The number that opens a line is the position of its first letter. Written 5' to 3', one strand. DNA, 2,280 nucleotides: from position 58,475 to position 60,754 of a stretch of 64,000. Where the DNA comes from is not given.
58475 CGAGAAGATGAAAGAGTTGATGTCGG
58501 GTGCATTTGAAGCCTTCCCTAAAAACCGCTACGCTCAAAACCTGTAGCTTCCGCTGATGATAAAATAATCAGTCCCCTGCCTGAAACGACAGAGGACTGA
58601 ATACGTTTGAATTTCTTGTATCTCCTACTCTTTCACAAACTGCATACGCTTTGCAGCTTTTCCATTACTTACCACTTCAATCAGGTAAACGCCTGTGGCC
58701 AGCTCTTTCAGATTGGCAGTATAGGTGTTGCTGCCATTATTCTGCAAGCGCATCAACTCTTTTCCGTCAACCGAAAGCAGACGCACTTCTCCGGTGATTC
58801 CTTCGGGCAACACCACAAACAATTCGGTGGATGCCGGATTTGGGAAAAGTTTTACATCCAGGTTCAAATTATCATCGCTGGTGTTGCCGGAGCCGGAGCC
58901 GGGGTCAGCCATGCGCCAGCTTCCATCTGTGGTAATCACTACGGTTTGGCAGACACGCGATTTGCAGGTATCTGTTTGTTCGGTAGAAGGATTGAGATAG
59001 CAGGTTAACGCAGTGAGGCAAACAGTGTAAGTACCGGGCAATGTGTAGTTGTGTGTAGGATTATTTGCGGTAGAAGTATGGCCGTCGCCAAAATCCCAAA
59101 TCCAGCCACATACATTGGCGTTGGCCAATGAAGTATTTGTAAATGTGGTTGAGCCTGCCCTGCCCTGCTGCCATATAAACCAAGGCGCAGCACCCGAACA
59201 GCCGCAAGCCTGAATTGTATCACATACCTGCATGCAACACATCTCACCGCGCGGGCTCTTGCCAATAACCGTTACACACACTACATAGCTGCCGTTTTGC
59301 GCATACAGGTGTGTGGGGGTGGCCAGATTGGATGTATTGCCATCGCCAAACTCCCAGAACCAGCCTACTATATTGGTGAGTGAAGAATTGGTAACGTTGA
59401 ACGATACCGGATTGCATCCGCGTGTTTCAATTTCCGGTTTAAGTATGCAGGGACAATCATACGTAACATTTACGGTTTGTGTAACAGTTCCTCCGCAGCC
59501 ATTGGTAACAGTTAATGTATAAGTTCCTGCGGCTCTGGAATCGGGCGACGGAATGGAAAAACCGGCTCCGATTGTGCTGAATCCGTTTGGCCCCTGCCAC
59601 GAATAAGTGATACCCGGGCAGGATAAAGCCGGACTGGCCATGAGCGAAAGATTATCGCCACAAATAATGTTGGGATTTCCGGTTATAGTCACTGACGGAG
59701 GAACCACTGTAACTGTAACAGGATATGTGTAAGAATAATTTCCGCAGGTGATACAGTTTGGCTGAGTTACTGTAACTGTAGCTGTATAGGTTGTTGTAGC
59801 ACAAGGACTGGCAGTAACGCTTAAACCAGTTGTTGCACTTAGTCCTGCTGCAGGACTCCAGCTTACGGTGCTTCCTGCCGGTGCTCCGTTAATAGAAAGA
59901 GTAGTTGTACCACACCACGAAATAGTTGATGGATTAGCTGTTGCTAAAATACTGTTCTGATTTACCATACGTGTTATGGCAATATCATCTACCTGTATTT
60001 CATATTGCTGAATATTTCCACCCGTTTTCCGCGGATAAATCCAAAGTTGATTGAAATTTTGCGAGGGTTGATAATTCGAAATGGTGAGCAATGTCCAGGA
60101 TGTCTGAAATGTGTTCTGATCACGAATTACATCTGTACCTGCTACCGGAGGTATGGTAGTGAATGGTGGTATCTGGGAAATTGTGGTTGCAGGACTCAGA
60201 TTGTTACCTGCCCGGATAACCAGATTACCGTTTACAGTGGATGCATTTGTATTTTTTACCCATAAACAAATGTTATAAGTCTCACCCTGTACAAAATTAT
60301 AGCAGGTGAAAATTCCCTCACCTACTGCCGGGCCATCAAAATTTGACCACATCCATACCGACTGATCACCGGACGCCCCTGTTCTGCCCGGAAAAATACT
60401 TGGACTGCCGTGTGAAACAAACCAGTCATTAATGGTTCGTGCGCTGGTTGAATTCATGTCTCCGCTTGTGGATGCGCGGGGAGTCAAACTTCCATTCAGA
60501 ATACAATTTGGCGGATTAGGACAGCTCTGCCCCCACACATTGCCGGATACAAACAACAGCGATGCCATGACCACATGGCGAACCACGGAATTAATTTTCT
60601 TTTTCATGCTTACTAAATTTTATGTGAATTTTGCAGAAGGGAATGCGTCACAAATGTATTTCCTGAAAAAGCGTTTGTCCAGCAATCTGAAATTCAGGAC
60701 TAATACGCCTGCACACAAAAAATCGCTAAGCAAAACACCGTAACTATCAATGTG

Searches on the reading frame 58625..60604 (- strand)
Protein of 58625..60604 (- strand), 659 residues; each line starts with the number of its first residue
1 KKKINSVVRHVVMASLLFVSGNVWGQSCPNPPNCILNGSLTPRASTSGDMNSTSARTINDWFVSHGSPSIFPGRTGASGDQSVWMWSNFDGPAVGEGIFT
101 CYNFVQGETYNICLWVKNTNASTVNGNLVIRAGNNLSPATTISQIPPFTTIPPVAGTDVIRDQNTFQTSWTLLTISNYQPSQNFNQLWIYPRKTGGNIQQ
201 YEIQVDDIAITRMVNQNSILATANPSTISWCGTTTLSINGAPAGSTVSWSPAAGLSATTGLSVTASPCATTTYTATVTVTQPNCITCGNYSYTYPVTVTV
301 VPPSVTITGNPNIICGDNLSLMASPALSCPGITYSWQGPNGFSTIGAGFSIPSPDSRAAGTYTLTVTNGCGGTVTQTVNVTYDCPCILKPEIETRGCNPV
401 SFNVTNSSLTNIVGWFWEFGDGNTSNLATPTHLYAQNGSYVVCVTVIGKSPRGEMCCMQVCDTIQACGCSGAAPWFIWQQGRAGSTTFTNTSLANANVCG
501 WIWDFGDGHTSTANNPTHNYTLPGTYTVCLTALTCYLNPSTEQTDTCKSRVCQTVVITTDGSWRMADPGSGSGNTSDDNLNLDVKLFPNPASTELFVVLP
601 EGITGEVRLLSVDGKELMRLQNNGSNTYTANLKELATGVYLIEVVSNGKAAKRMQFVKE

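Call 6: search_protein_families(library=pfam, proteins=[window:58625-60604:-], max_evalue=0.01)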
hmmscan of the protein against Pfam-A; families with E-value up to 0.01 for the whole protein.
window:58625-60604:- (659 aa): 4 families
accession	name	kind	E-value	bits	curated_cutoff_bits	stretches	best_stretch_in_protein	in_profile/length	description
PF18911.6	PKD_4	-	4e-28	97.7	27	2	485-534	21-70/85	PKD domain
PF00801.26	PKD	-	5.2e-15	55.7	23.5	2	491-532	21-65/80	PKD domain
PF18962.6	Por_Secre_tail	-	6.1e-09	36.5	27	1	586-650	1-68/75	Secretion system C-terminal sorting domain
PF13895.12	Ig_2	-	0.00039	21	27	1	324-381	24-78/79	Immunoglobulin domain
